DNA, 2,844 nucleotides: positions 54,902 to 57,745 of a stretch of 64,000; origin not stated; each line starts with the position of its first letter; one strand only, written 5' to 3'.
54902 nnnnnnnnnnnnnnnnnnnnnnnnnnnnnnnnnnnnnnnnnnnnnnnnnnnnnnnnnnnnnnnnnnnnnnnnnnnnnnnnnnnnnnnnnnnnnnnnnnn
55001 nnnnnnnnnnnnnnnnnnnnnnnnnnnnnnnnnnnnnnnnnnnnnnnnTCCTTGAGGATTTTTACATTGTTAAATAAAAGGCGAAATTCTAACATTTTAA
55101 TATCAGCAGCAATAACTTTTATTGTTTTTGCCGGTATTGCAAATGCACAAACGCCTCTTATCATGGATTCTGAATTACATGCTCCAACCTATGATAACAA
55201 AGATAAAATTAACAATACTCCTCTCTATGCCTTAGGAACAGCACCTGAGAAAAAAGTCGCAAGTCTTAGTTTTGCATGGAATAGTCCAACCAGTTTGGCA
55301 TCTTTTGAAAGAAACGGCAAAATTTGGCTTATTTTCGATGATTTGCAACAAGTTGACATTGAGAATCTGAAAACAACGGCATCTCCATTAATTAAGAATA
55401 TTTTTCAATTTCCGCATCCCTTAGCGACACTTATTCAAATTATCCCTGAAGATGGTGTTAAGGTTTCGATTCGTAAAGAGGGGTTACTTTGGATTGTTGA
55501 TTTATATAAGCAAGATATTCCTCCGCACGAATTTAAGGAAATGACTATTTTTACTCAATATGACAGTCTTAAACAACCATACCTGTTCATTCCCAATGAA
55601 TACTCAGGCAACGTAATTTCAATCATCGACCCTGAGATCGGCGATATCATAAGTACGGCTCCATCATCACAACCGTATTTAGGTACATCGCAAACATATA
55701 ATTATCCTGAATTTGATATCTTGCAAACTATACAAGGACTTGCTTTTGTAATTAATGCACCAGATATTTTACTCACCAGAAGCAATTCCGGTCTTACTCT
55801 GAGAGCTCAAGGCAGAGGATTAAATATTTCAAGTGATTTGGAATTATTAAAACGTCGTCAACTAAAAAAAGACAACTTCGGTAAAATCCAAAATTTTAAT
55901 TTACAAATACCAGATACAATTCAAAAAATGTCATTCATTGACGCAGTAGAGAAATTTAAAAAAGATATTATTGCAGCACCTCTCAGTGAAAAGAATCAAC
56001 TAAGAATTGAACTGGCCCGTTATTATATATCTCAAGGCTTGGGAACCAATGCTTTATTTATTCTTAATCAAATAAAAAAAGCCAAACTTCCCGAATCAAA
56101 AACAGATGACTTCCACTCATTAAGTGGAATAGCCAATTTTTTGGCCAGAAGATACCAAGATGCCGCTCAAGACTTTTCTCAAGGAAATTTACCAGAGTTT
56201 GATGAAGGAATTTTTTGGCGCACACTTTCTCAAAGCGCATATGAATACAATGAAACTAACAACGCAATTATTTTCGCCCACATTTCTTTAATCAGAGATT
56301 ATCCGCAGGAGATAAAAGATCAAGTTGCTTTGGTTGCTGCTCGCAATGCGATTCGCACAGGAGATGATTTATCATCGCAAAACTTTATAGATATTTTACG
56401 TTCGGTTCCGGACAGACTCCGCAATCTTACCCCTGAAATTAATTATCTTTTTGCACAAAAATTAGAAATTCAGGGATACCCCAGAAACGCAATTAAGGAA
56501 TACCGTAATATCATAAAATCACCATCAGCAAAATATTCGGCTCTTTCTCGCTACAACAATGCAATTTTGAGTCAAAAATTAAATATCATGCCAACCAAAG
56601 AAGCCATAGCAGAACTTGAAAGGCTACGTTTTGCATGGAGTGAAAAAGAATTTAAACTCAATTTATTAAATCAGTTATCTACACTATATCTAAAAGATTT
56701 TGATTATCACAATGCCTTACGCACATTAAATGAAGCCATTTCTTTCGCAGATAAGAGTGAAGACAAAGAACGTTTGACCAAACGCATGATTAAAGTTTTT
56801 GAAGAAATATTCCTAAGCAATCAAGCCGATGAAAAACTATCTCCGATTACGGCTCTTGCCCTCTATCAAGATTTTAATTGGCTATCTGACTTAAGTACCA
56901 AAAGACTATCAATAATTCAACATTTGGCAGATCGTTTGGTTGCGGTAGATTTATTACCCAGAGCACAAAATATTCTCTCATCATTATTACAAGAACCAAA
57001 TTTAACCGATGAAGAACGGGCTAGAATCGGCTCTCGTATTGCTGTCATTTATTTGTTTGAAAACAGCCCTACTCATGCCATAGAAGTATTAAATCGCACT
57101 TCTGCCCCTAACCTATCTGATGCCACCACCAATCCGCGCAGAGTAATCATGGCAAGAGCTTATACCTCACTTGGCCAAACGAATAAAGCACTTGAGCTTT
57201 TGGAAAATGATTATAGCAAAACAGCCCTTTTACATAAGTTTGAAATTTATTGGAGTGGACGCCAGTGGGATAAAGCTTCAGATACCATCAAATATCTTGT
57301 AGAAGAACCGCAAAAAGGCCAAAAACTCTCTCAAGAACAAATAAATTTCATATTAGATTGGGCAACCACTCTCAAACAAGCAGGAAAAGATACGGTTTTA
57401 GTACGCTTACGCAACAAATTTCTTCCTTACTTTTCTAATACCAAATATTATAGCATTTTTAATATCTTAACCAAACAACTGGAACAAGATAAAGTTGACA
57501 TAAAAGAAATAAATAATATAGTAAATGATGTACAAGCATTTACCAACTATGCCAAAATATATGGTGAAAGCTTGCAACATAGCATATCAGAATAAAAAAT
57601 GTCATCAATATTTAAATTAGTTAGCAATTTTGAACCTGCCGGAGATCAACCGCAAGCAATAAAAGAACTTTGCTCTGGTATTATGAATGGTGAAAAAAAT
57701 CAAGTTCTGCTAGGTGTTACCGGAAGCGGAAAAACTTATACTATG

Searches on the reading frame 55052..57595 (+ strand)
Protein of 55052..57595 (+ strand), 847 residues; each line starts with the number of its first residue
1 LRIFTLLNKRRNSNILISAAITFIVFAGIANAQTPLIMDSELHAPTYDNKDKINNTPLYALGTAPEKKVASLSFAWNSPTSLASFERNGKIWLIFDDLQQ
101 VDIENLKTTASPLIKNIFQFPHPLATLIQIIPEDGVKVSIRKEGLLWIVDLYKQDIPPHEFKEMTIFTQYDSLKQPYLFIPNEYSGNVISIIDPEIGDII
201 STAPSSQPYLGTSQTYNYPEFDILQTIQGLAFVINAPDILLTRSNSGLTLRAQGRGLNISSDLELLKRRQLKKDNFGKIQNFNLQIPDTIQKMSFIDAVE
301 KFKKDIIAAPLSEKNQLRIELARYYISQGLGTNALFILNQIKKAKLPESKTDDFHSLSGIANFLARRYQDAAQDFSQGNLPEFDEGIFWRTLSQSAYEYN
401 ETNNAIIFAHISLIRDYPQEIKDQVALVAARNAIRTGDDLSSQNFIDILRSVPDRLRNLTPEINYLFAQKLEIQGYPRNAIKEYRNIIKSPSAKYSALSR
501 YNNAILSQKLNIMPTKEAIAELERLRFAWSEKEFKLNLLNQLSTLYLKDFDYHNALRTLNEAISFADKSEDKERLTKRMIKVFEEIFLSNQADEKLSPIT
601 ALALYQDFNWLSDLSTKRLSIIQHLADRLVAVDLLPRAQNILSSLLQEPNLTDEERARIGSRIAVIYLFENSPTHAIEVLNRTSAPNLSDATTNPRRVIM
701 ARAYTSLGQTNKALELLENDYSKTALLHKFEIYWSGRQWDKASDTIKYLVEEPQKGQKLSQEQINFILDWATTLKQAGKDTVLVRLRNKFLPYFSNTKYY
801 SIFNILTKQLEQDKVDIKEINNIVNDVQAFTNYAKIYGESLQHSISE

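Call 3: search_protein_families(library=pfam, proteins=[window:55052-57595:+], max_evalue=0.01)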
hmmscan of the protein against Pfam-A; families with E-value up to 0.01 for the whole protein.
window:55052-57595:+ (847 aa): 5 families
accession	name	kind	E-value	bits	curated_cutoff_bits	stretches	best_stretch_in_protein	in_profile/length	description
PF13428.12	TPR_14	-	0.00027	21.8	23.5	0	699-718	6-25/44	Tetratricopeptide repeat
PF13181.12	TPR_8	-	0.00057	20.3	25.7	0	538-565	3-30/34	Tetratricopeptide repeat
PF07719.23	TPR_2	-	0.00058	20.2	27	0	538-565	3-30/34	Tetratricopeptide repeat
PF14559.12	TPR_19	-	0.0059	17.3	25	0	697-718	27-49/68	Tetratricopeptide repeat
PF13424.12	TPR_12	-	0.0073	16.9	30.1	0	531-566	40-75/77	Tetratricopeptide repeat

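Call 61: search_protein_families(library=ncbifam, proteins=[window:55052-57595:+], max_evalue=10)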
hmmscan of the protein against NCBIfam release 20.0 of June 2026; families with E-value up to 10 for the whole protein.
window:55052-57595:+ (847 aa): 3 families
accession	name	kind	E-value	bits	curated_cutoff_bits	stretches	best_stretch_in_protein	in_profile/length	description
NF058541.1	SusR_regulator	equivalog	4.7e-07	29.4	480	3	313-370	80-137/515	SusR family glycan utilization regulator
NF052415.1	T3SS_chap_SctY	equivalog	0.00043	20.8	70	1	652-717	35-100/106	type III secretion apparatus assembly chaperone SctY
NF008755.0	PRK11788.1-3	equivalog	0.062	12.6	430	1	715-776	133-192/388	lipopolysaccharide assembly protein LapB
